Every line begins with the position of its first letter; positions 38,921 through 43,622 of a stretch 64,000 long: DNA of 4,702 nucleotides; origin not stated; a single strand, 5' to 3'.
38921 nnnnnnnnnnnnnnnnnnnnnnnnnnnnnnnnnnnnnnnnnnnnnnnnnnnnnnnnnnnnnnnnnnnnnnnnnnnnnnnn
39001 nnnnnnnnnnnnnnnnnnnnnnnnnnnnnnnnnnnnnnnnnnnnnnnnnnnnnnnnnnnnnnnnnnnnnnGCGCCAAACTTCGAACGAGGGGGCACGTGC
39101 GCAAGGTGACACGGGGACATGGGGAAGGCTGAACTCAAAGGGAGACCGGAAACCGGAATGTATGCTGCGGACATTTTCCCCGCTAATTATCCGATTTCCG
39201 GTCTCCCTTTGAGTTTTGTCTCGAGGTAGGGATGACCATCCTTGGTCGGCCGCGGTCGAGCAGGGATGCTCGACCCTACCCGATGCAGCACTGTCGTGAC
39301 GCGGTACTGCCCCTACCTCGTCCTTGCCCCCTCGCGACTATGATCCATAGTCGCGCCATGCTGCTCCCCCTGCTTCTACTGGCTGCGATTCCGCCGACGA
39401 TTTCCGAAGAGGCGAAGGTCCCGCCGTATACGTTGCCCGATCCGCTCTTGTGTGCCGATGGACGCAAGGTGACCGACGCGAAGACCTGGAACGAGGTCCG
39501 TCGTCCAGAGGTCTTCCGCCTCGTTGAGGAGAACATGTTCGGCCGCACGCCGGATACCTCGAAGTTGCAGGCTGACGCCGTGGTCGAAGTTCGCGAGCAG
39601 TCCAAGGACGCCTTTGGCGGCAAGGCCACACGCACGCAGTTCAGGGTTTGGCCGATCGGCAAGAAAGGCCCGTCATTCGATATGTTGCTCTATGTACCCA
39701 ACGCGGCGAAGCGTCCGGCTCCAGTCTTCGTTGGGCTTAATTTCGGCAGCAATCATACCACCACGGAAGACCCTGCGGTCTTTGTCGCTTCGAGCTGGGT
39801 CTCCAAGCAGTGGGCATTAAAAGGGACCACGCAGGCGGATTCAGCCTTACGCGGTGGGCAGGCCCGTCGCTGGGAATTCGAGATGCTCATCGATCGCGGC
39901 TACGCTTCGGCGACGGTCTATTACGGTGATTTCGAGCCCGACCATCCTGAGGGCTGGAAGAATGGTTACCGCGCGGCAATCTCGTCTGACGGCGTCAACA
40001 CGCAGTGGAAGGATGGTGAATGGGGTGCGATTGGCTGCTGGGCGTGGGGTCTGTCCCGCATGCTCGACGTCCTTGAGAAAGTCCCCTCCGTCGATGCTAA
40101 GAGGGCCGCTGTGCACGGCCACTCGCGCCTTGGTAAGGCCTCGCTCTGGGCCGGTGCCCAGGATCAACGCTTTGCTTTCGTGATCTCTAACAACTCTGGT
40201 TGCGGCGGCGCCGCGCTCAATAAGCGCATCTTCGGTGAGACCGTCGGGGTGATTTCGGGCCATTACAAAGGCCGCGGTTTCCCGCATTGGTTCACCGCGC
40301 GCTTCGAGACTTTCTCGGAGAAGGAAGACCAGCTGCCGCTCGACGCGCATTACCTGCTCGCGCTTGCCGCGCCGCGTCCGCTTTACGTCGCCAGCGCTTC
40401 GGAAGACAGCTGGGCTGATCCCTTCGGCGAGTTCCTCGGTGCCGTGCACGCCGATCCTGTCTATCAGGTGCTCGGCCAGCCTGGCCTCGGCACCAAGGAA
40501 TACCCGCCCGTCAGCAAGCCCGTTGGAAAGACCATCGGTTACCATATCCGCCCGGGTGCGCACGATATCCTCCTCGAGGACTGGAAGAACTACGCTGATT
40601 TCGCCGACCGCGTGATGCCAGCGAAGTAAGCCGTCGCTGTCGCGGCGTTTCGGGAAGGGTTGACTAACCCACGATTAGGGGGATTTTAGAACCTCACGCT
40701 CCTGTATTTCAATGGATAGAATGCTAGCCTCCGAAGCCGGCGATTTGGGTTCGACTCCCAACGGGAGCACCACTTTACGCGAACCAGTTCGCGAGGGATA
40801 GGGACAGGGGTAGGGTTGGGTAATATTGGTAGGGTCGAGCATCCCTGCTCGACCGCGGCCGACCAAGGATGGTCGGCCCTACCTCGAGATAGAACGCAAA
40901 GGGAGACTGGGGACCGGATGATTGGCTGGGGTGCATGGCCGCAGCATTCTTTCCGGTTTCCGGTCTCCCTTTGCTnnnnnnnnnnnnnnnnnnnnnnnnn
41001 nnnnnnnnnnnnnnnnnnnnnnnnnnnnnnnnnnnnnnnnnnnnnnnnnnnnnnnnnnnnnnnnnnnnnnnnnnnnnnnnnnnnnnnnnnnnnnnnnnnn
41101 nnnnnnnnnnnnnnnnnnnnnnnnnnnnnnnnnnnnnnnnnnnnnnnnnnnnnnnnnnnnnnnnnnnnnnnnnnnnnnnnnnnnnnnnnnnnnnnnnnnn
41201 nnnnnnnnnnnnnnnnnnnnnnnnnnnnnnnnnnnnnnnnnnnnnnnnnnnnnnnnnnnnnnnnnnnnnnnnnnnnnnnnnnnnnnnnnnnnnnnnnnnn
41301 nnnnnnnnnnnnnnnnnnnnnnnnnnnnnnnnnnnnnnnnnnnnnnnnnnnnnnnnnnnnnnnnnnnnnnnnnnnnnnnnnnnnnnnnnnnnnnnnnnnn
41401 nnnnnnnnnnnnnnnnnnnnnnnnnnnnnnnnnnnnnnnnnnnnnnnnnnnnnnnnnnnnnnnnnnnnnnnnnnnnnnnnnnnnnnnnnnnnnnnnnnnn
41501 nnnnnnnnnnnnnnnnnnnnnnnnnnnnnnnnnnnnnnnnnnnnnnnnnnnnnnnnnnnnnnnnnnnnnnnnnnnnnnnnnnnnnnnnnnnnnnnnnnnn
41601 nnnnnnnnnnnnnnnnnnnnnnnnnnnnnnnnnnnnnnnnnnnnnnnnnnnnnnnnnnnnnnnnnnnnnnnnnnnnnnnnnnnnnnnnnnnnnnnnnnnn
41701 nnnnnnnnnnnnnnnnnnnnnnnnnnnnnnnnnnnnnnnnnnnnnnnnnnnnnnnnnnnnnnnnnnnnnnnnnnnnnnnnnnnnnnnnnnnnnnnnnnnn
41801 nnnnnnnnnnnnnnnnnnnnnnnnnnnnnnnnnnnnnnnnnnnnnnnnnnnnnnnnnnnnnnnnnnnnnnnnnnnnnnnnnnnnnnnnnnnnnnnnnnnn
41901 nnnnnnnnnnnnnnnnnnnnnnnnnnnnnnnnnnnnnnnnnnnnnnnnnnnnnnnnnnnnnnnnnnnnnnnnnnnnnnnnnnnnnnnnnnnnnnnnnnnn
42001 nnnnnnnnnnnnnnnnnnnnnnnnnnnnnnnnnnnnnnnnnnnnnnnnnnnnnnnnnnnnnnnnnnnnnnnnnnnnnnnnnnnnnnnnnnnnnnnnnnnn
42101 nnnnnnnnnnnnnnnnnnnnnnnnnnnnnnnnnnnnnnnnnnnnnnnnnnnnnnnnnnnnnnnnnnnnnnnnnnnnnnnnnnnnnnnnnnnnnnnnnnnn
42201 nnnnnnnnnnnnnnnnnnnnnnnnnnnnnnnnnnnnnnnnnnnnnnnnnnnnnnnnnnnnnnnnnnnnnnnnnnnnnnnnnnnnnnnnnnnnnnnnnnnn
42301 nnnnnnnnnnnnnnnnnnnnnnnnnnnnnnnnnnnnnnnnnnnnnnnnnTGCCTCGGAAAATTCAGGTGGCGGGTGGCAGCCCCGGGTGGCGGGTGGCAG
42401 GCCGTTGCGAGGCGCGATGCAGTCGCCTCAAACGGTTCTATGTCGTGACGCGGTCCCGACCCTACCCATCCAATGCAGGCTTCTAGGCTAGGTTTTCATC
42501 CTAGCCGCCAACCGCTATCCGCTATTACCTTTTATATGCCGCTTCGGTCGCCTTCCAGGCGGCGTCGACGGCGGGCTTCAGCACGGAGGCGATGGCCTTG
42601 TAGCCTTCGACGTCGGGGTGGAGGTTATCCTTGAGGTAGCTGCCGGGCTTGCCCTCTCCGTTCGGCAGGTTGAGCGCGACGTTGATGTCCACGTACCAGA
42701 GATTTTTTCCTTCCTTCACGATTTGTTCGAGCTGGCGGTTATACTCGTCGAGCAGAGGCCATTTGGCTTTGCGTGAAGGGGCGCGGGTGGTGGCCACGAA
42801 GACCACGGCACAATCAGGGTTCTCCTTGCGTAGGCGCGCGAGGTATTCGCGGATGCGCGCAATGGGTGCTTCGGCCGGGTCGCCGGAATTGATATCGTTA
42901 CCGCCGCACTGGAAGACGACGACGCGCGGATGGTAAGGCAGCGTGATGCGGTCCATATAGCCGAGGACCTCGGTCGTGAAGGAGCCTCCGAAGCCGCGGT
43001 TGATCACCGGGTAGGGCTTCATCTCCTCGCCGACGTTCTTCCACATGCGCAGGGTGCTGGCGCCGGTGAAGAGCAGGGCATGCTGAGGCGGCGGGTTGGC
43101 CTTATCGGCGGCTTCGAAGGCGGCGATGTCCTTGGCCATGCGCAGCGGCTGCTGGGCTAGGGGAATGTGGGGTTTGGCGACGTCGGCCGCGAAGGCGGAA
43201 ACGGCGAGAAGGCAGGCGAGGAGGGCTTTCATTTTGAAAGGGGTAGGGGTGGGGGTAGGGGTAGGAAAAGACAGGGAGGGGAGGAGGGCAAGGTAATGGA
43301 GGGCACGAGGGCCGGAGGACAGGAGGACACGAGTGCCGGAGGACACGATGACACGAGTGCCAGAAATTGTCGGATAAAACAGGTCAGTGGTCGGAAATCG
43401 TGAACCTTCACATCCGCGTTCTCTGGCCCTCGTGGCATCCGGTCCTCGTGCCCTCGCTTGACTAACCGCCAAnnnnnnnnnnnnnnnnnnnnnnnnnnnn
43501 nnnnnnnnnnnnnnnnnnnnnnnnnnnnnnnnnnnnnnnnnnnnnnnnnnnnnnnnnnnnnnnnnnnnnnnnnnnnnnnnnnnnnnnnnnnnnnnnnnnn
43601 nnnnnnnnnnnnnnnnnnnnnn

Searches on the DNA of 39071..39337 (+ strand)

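Call 43: search_dna_similar(query=window:39071-39337:+, collection=phages, mode=distant, max_rows=10)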
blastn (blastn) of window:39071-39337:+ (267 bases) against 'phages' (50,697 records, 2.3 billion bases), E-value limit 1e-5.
No match.

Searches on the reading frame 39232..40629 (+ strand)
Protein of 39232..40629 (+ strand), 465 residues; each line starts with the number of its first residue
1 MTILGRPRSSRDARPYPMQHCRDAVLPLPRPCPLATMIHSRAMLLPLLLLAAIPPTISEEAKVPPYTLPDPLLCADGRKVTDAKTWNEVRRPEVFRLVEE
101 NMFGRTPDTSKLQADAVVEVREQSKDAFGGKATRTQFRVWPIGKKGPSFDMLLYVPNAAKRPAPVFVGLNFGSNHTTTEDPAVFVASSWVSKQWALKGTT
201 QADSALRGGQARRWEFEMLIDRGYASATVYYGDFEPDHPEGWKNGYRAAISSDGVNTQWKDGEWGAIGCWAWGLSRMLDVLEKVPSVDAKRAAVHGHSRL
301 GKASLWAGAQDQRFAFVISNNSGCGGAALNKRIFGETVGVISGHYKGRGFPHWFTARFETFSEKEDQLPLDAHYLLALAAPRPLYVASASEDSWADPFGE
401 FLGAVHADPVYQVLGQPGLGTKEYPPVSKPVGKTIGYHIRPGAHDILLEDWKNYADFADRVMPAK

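Call 6: search_protein_families(library=pfam, proteins=[window:39232-40629:+])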
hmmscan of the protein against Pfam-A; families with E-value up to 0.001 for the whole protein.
window:39232-40629:+ (465 aa): 1 family
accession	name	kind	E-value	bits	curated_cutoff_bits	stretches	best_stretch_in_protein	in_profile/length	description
PF22244.2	GCE_fung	-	5.1e-31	108.7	27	1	263-415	76-231/231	Glucuronyl esterase, fungi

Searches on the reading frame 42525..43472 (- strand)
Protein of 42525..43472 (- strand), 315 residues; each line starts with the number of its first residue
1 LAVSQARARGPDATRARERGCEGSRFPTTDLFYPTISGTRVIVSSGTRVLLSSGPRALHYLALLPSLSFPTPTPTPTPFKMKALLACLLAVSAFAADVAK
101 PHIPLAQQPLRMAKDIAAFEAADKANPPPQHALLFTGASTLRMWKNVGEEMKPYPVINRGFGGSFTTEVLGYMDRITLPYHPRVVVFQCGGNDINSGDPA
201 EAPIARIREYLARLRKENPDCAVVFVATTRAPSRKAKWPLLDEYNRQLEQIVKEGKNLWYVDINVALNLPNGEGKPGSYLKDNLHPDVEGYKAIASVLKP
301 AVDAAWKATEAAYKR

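Call 6: search_protein_families(library=pfam, proteins=[window:42525-43472:-])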
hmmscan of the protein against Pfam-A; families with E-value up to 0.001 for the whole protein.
window:42525-43472:- (315 aa): 2 families
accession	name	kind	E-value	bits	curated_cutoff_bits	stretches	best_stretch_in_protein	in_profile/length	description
PF13472.12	Lipase_GDSL_2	-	1.3e-20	75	32.9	1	148-293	28-178/178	GDSL-like Lipase/Acylhydrolase family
PF00657.28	Lipase_GDSL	-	1.1e-08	35.9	23.6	1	167-296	62-206/208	GDSL-like Lipase/Acylhydrolase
